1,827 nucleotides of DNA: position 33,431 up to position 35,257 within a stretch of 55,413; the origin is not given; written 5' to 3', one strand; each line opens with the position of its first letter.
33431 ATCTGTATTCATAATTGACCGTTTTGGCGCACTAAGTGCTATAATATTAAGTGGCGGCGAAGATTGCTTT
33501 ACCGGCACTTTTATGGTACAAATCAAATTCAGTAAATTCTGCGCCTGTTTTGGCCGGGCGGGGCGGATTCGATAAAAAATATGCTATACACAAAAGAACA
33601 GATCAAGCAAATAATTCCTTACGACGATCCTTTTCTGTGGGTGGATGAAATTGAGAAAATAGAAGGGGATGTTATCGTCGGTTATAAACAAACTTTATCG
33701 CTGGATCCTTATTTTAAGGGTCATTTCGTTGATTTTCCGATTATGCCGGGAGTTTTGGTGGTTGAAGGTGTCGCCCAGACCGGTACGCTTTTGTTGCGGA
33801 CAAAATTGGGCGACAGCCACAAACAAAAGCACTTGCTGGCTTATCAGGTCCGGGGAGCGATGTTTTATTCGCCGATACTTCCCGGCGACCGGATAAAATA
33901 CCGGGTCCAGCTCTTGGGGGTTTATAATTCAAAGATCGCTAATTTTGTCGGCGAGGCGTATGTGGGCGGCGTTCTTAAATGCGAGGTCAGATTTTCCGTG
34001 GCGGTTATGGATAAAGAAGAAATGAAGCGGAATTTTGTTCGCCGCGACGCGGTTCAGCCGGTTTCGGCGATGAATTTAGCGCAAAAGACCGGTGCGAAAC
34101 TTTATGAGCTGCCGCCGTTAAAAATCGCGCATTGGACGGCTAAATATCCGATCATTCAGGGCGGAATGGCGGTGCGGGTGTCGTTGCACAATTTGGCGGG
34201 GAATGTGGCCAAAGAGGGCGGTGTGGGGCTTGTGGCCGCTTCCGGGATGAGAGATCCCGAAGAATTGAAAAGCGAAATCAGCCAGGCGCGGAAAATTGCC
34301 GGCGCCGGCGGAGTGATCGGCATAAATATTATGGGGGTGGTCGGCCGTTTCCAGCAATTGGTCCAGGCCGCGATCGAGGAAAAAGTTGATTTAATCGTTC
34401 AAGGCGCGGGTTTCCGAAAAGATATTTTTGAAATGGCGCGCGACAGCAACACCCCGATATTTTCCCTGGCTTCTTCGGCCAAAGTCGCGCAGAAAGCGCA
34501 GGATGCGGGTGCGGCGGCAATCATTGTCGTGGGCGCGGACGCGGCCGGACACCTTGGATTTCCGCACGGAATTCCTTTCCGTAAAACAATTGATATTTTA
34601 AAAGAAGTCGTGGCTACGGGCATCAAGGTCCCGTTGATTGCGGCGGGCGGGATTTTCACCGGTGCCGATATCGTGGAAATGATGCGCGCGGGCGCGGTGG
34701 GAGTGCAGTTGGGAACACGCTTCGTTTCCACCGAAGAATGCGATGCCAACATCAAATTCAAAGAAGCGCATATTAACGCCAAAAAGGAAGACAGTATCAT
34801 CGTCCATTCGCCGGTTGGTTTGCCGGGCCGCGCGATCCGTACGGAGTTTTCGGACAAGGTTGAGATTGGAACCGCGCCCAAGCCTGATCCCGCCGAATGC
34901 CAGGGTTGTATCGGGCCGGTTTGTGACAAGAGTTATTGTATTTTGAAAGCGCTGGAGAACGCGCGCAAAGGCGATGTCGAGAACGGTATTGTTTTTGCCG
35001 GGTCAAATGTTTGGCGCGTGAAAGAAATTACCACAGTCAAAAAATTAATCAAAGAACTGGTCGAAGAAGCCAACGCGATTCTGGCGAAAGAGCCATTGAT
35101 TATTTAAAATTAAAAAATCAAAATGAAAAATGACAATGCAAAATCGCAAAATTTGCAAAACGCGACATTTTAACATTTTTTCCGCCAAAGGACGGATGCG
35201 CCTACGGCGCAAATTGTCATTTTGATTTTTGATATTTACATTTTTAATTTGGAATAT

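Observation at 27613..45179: Lipid-synthesis cluster with no ACP, KAS, FabD or AcpS: candidate CoA-based fatty-acid and membrane-lipid pathway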

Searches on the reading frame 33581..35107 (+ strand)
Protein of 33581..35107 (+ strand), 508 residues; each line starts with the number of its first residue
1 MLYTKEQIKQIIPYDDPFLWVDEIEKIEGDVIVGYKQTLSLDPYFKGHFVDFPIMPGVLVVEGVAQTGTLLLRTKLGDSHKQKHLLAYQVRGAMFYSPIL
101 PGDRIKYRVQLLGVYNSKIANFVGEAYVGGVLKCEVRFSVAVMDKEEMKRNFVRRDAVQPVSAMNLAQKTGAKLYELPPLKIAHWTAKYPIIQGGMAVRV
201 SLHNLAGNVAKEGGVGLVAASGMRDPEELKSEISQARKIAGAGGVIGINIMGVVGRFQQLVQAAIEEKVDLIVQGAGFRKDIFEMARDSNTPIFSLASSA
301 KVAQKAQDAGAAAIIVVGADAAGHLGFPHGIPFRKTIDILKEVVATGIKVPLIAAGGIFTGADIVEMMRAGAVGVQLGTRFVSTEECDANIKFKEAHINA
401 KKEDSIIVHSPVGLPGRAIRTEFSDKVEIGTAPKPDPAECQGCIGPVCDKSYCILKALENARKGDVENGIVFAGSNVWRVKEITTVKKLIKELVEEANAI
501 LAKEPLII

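Call 3: search_protein_families(library=pfam, proteins=[window:33581-35107:+], max_evalue=0.01)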
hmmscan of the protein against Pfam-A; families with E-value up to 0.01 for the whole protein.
window:33581-35107:+ (508 aa): 7 families
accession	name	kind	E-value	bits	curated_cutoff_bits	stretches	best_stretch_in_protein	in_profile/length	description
PF03060.21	NMO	-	8.8e-47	160.5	28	2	257-496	102-331/331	Nitronate monooxygenase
PF07977.19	FabA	-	9.2e-18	64.6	23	1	16-130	5-131/138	FabA-like domain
PF01180.27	DHO_dh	-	2.7e-07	30.5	27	1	346-382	237-273/291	Dihydroorotate dehydrogenase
PF00478.31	IMPDH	-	4.9e-05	22.9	25.6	1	188-395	34-253/345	IMP dehydrogenase / GMP reductase domain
PF01070.24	FMN_dh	-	0.001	18.6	24.9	1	300-382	229-306/350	FMN-dependent dehydrogenase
PF00977.27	His_biosynth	-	0.0017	18.2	23.6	1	300-381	149-222/228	Histidine biosynthesis protein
PF05690.20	ThiG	-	0.0037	17.1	23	1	301-382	135-208/247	Thiazole biosynthesis protein ThiG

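Call 10: find_encoding_contigs(protein=window:33581-35107:+, flank=10000, max_places=6)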
Protein window:33581-35107:+ (508 aa): 3 contigs read that carry it; 3 places shown.
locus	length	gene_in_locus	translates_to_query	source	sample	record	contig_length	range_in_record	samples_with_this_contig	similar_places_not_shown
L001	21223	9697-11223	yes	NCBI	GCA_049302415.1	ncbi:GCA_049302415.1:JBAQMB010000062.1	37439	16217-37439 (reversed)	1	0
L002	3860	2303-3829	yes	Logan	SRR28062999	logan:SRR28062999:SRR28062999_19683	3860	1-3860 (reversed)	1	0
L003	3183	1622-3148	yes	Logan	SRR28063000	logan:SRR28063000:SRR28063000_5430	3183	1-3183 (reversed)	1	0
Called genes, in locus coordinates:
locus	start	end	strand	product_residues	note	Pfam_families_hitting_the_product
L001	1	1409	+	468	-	PF00133:tRNA-synt_1 (faint), PF01406:tRNA-synt_1e, PF09334:tRNA-synt_1g (weak), PF09190:DALR_2, PF23493:CysS_C (faint)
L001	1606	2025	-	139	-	-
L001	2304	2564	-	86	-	PF15738:YafQ_toxin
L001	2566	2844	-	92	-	-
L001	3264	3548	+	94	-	PF01909:NTP_transf_2, PF18765:Polbeta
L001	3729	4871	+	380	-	PF00108:Thiolase_N, PF22691:Thiolase_C_1, PF02803:Thiolase_C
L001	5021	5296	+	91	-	PF04221:RelB (weak), PF19891:DUF6364 (weak)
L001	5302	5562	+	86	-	PF15738:YafQ_toxin (weak)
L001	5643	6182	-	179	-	PF04019:DUF359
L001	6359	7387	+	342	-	PF04015:DUF362 (faint)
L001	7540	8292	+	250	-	PF00106:adh_short, PF08659:KR, PF23441:SDR (weak), PF13561:adh_short_C2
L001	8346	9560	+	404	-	PF25371:DUF7884, PF02353:CMAS, PF08241:Methyltransf_11, PF08242:Methyltransf_12 (weak), PF13649:Methyltransf_25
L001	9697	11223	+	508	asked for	PF07977:FabA, PF22818:ApeI-like, PF03060:NMO, PF01180:DHO_dh (weak)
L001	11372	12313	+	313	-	PF00478:IMPDH (faint), PF03060:NMO, PF01645:Glu_synthase (weak), PF01070:FMN_dh (weak)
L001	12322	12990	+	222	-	PF01553:Acyltransferase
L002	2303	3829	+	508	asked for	PF07977:FabA, PF22818:ApeI-like, PF03060:NMO, PF01180:DHO_dh (weak)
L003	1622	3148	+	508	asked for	PF07977:FabA, PF22818:ApeI-like, PF03060:NMO, PF01180:DHO_dh (weak)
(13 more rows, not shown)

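Call 14: find_homologous_proteins(query=window:33581-35107:+, max_evalue=0.00001)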
Query window:33581-35107:+ (508 aa): 3708 proteins with E <= 0.00001 among 8000 candidates; the best 120 are listed.
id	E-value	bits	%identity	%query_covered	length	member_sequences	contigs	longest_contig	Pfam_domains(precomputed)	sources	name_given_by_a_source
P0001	0.0e+0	1068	95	100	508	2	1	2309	PF22818.3,PF07977.20,PF03060.22,PF01180.28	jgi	-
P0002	0.0e+0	1038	92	100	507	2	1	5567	PF22818.3,PF07977.20,PF03060.22,PF01180.28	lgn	-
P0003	0.0e+0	1030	90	100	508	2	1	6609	PF22818.3,PF07977.20,PF03060.22,PF01180.28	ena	-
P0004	0.0e+0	1029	91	100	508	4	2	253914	PF22818.3,PF00478.32,PF07977.20,PF03060.22,PF01180.28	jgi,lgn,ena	jgi:NAD(P)H-dependent flavin oxidoreductase YrpB (nitropropane dioxygenase family)/3-hydroxymyristoy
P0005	0.0e+0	1025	90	100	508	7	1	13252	PF22818.3,PF07977.20,PF03060.22,PF01180.28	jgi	jgi:NAD(P)H-dependent flavin oxidoreductase YrpB (nitropropane dioxygenase family)/3-hydroxymyristoy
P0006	0.0e+0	1016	89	100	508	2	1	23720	PF22818.3,PF07977.20,PF03060.22,PF01180.28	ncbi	ncbi:MAG: nitronate monooxygenase [Candidatus Paceibacterota bacterium]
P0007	0.0e+0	1009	88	100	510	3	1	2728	PF01070.25,PF22818.3,PF00478.32,PF07977.20,PF03060.22,PF01180.28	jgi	jgi:NAD(P)H-dependent flavin oxidoreductase YrpB (nitropropane dioxygenase family)/3-hydroxymyristoy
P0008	1.7e-298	1008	88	100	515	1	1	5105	PF22818.3,PF07977.20,PF03060.22,PF01180.28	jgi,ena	-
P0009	1.3e-290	982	86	100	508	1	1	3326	PF22818.3,PF07977.20,PF03060.22,PF01180.28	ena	-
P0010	1.8e-280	949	83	100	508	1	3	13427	PF01070.25,PF22818.3,PF00478.32,PF07977.20,PF03060.22,PF01180.28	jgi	jgi:NAD(P)H-dependent flavin oxidoreductase YrpB (nitropropane dioxygenase family)/3-hydroxymyristoy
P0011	7.4e-280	947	82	100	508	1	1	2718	PF22818.3,PF00478.32,PF07977.20,PF03060.22,PF01180.28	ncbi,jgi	-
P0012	9.6e-277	937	81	100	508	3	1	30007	PF22818.3,PF07977.20,PF03060.22,PF01180.28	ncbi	-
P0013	3.5e-266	902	77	100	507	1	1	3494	PF01070.25,PF05690.21,PF22818.3,PF00478.32,PF07977.20,PF03060.22,PF01180.28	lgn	-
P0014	1.1e-256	870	97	82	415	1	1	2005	PF03060.22,PF01180.28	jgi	jgi:NAD(P)H-dependent flavin oxidoreductase YrpB (nitropropane dioxygenase family)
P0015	1.6e-255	867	76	100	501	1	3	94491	PF22818.3,PF00478.32,PF07977.20,PF03060.22,PF01180.28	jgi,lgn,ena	-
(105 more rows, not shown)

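Call 21: search_protein_families(library=ncbifam, proteins=[window:33581-35107:+], max_evalue=0.001)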
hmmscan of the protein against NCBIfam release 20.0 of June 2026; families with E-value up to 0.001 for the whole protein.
window:33581-35107:+ (508 aa): 13 families
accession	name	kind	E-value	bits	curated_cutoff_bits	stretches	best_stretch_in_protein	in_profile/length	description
TIGR03151.1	enACPred_II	equivalog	3.7e-47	161.1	453.1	1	188-503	11-306/307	enoyl-[acyl-carrier-protein] reductase FabK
NF009667.0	PRK13188.1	equivalog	3.2e-30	105.2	465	1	4-146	322-463/464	bifunctional UDP-3-O-[3-hydroxymyristoyl] N-acetylglucosamine deacetylase/3-hydroxyacyl-ACP dehydratase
NF000582.1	PRK00006.1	equivalog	2.3e-27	95.6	113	1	6-141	3-136/137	3-hydroxyacyl-ACP dehydratase FabZ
TIGR01750.1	fabZ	equivalog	2.1e-26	92.4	155.15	1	6-141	4-140/141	3-hydroxyacyl-ACP dehydratase FabZ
NF005574.0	PRK07259.1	equivalog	6.6e-07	28.5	269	1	344-391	232-279/304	dihydroorotate dehydrogenase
NF010112.0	PRK13585.1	equivalog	9.8e-07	28.6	243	1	298-382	149-225/241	1-(5-phosphoribosyl)-5-[(5-phosphoribosylamino)methylideneamino]imidazole-4-carboxamide isomerase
TIGR01037.2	pyrD_sub1_fam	subfamily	1.5e-05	24.2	270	1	344-395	229-278/300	dihydroorotate dehydrogenase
NF058663.1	cispen_cyc_AmcE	equivalog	3.5e-05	23.9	140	1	7-143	8-143/153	cispentacin biosynthesis cyclizing decarboxylase AmcE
NF003645.0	PRK05286.1-2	equivalog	8e-05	21.6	366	1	334-382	272-321/359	quinone-dependent dihydroorotate dehydrogenase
NF003652.0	PRK05286.2-5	equivalog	0.00026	20.3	267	1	339-382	282-326/353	quinone-dependent dihydroorotate dehydrogenase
TIGR01302.1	IMP_dehydrog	equivalog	0.00031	19.7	481.5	0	345-395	323-373/450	IMP dehydrogenase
NF041011.1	dihydoor_dh_Arch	equivalog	0.00047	19.3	330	1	339-385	213-258/289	dihydroorotate dehydrogenase PyrD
NF038364.1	AglZ_HisF2_fam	equivalog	0.00087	18.8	310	0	297-387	151-234/248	AglZ/HisF2 family acetamidino modification protein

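Call 23: find_related_loci(query=A1, collection=genome_contigs, flank=10000)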
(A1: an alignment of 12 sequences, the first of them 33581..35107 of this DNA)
Query A1 (508 aa) in genome_contigs; peptide patterns used: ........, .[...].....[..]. (x = any residue, [..] = any of these).
600 stretches matched a pattern (row limit reached: there are more); 578 encode a relative of the query (tblastn E <= 1e-3); the best 80 are kept; 80 distinct loci.
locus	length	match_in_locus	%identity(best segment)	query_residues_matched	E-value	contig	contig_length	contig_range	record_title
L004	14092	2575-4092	89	1-506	0e+0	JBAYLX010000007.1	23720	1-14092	MAG: Candidatus Paceibacterota bacterium isolate SO_2016_LW1_25 scaffold01922_LW64-88_2016, whole genome shotgun sequenc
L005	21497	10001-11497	71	1-508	0e+0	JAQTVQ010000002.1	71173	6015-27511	MAG: Candidatus Paceibacterota bacterium isolate STB_91 NODE_775_length_71173_cov_12.136602_Sandtown_B, whole genome sho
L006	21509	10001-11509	70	1-508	0e+0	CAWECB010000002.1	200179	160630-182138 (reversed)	MAG: uncultured bacterium isolate MFD03726.bin.2.12 genome assembly, contig: contig_53882, whole genome shotgun sequence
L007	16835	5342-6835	67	1-507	0e+0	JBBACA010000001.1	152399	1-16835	MAG: Candidatus Paceibacterota bacterium isolate SO_2017_LW1_37 NODE_27_length_152399_cov_2.459776_LW64-88_2017, whole g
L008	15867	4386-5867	66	1-507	0e+0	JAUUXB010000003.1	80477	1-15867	MAG: bacterium isolate CSMAG_54 CSMAG_54_k141_1665769_length_80477_cov_9.1705, whole genome shotgun sequence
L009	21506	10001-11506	66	1-507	0e+0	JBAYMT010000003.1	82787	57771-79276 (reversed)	MAG: Candidatus Paceibacterota bacterium isolate SO_2016_LW1_46 scaffold00144_LW64-88_2016, whole genome shotgun sequenc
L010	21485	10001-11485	66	1-507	0e+0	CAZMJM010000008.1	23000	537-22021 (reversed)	MAG TPA_asm: uncultured Candidatus Saccharibacteria bacterium isolate binchicken_co150_123 genome assembly, contig: NODE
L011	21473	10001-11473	66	1-507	0e+0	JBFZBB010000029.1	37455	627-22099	MAG: bacterium isolate PPR_0482 PPR_0482.fa_k121_157014, whole genome shotgun sequence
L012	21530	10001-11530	62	2-505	0e+0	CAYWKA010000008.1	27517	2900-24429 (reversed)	MAG TPA_asm: uncultured Candidatus Saccharibacteria bacterium isolate binchicken_co34_241 genome assembly, contig: NODE_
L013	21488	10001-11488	66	1-508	0e+0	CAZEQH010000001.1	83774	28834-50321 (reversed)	MAG TPA_asm: uncultured Candidatus Saccharibacteria bacterium isolate binchicken_co151_87 genome assembly, contig: NODE_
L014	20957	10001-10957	48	166-496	9e-89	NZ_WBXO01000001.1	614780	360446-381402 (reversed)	Heliorestis acidaminivorans strain DSM 24790 NODE_1_length_614780_cov_21.1383, whole genome shotgun sequence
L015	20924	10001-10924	48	181-499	2e-87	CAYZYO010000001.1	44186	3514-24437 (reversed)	MAG TPA_asm: uncultured Syntrophomonadaceae bacterium isolate SRP241341_co1_255 genome assembly, contig: NODE_1030_lengt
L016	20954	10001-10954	48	174-500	3e-87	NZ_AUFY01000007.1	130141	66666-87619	Veillonella montpellierensis DSM 17217 K357DRAFT_scaffold00006.6_C, whole genome shotgun sequence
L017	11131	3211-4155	47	174-500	4e-86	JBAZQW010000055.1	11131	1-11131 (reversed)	MAG: Desulfotomaculaceae bacterium isolate SO_2017_SWC_8 scaffold_5099_c1_LP-4_2017, whole genome shotgun sequence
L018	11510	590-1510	46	176-494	5e-85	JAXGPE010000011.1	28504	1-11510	MAG: Peptococcaceae bacterium isolate AnMBR.bin296 bin296_11, whole genome shotgun sequence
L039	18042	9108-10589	69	1-508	0e+0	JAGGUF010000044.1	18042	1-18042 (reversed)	MAG: bacterium isolate AUK067 PB_MBMC_021_c_000000000051, whole genome shotgun sequence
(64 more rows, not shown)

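Call 34: search_protein_families(library=pfam, proteins=[L010:4132-5937:+, L007:679-2277:+, L010:8651-9241:+, L012:7399-8007:+, L010:17770-18357:+, L010:18354-19049:+, L010:19102-20571:+, L008:12049-12795:+, L006:17138-18214:+, L006:18189-19919:+], max_evalue=0.001)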
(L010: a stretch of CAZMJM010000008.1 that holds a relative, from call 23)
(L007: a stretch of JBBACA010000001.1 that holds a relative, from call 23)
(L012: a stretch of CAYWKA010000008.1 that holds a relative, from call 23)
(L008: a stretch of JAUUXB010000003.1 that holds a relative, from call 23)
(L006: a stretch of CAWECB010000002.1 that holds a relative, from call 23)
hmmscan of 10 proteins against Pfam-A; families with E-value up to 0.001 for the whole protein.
L010:4132-5937:+ (602 aa): 3 families
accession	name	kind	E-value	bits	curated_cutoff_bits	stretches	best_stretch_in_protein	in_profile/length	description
PF02734.22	Dak2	-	9.2e-32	110.8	27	1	39-206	1-173/174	DAK2 domain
PF02645.21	DegV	-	1.7e-25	90.3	27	1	360-599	49-278/280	Uncharacterised protein, DegV family COG1307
PF21645.3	FakA-like_M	-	6.2e-13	48.8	24.9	1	241-310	4-76/80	Fatty acid kinase subunit A-like, middle domain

L007:679-2277:+ (533 aa): 4 families
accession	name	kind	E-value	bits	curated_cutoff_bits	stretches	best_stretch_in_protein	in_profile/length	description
PF05746.21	DALR_1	-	3.9e-24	85.4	22.3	1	420-533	1-113/117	DALR anticodon binding domain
PF00750.26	tRNA-synt_1d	-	1.3e-16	60.9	23.3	2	202-382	119-297/349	tRNA synthetases class I (R), catalytic domain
PF03485.21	Arg_tRNA_synt_N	-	5.6e-16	59.4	21.5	1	21-101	2-85/85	Arginyl tRNA synthetase N terminal domain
PF09334.17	tRNA-synt_1g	-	6.9e-06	25.5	20.1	0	347-398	312-360/391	tRNA synthetases class I (M)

L010:8651-9241:+ (197 aa): 1 family
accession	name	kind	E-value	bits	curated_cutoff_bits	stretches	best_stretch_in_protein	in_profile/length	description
PF02632.19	BioY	-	5.2e-42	143.6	25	1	54-188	2-135/140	BioY family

L012:7399-8007:+ (203 aa): 1 family
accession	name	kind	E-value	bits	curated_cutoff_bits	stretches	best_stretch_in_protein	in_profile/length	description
PF02632.19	BioY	-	2.2e-37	128.5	25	1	52-193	1-138/140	BioY family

L010:17770-18357:+ (196 aa): 1 family
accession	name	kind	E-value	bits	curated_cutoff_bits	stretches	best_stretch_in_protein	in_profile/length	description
PF02660.20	G3P_acyltransf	-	1.9e-40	139.1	24.1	1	12-184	2-164/164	Glycerol-3-phosphate acyltransferase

L010:18354-19049:+ (232 aa): 1 family
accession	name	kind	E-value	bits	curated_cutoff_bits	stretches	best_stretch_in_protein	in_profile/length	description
PF02660.20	G3P_acyltransf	-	2.1e-30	106.4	24.1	1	15-174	1-148/164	Glycerol-3-phosphate acyltransferase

L010:19102-20571:+ (490 aa): 5 families
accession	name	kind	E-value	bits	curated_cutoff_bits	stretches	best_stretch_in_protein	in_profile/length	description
PF08529.16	NusA_N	-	1.8e-32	112.5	23.8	1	16-171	2-119/119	NusA N-terminal domain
PF13184.12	KH_5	-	3.3e-29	101.3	27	1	276-344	1-69/69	NusA-like KH domain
PF00575.29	S1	-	3e-05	24.7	22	1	180-237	3-67/74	S1 RNA binding domain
PF23095.1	KH_NusA_C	-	0.00014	22.3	34.2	1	356-384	7-35/59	Transcription termination/antitermination protein NusA, KH domain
PF00013.35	KH_1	-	0.0005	20.2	21.5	0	354-393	6-49/66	KH domain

L008:12049-12795:+ (249 aa): 1 family
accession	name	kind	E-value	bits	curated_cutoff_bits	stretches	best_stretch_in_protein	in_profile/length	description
PF02660.20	G3P_acyltransf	-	1.4e-29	103.8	24.1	1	40-199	2-152/164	Glycerol-3-phosphate acyltransferase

L006:17138-18214:+ (359 aa): 2 families
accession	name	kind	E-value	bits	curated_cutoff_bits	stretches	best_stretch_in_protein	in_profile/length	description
PF01512.22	Complex1_51K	-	1.7e-29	103.1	31.2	1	45-191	10-149/150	Nuo51 FMN-binding domain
PF10589.14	NADH_4Fe-4S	-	1.1e-13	51.3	23.5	1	280-349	2-77/85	NADH-ubiquinone oxidoreductase-F iron-sulfur binding region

L006:18189-19919:+ (577 aa): 10 families
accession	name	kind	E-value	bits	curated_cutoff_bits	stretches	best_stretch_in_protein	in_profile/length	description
PF02906.19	Fe_hyd_lg_C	-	3.6e-88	295.8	22.1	1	223-507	1-245/245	Iron only hydrogenase large subunit, C-terminal domain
PF13510.11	Fer2_4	-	1.9e-19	70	22.8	1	5-81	2-81/82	2Fe-2S iron-sulfur cluster binding domain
PF02256.22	Fe_hyd_SSU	-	1.2e-12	48.1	24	1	516-567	2-55/56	Iron hydrogenase small subunit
PF10588.14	NADH-G_4Fe-4S_3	-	5.9e-07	29.4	27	1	88-124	1-37/40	NADH-ubiquinone oxidoreductase-G iron-sulfur binding region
PF12838.12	Fer4_7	-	6.8e-07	30.1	27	1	150-203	1-51/52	4Fe-4S dicluster domain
PF13237.11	Fer4_10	-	2.5e-05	24.6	25.5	0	186-210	5-22/53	4Fe-4S dicluster domain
PF13187.11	Fer4_9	-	2.8e-05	24.5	27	1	150-203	1-50/52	4Fe-4S dicluster domain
PF14697.11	Fer4_21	-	0.0001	22.8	35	1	147-201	4-52/59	4Fe-4S dicluster domain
PF00037.32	Fer4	-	0.00015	21.9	21.1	0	144-161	1-18/24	4Fe-4S binding domain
PF22117.2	Fer4_Nqo3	-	0.00025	21.6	27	1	141-206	1-67/67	NADH-quinone oxidoreductase subunit 3, ferredoxin-like domain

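Call 48: search_solved_structures(query=window:33581-35107:+, max_evalue=0.00001, show_alignments=0)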
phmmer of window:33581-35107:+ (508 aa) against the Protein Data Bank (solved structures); distinct sequences matched with E-value up to 0.00001: 44.
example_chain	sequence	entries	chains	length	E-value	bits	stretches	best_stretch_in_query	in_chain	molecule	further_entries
9jsy_A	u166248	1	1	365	6.3e-48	167.1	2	230-495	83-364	2-nitropropane dioxygenase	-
9k7h_A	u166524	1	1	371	1e-47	166.4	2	230-495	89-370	2-nitropropane dioxygenase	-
9lt5_A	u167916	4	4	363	1e-47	166.4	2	230-495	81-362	2-nitropropane dioxygenase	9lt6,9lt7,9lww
7e1q_A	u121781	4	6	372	1e-47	166.4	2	230-495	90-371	2-nitropropane dioxygenase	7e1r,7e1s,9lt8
7l00_A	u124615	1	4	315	6.7e-38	134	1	187-501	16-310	Enoyl-Acyl Carrier Protein Reductase FabK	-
5gvh_A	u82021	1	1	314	7e-34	120.8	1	188-499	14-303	Enoyl-[acyl-carrier-protein] reductase [FMN]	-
3bo9_A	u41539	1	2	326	8.2e-34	120.6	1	188-498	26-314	Putative nitroalkan dioxygenase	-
5gvj_A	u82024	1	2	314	1.8e-33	119.5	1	188-498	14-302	Enoyl-[acyl-carrier-protein] reductase [FMN]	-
9pl0_A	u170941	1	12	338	7.1e-31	110.9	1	187-490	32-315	Enoyl-[acyl-carrier-protein] reductase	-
2z6i_A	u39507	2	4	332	1.8e-27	99.6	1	188-495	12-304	Trans-2-enoyl-ACP reductase II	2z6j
4iql_A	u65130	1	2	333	9.4e-24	87.4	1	188-502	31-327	Enoyl-(Acyl-carrier-protein) reductase II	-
3d6x_A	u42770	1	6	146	1.6e-22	83.3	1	7-145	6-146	(3R)-hydroxymyristoyl-[acyl-carrier-protein] dehydratase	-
1z6b_A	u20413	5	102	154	8.5e-19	71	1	6-134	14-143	fatty acid synthesis protein | Beta-hydroxyacyl-ACP dehydratase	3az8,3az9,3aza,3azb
7qv0_A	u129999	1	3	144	2.4e-18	69.5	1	6-143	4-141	Beta-hydroxyacyl-(Acyl-carrier-protein) dehydratase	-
1zhg_A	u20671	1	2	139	3.3e-18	69.1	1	8-133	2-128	beta hydroxyacyl-acyl carrier protein dehydratase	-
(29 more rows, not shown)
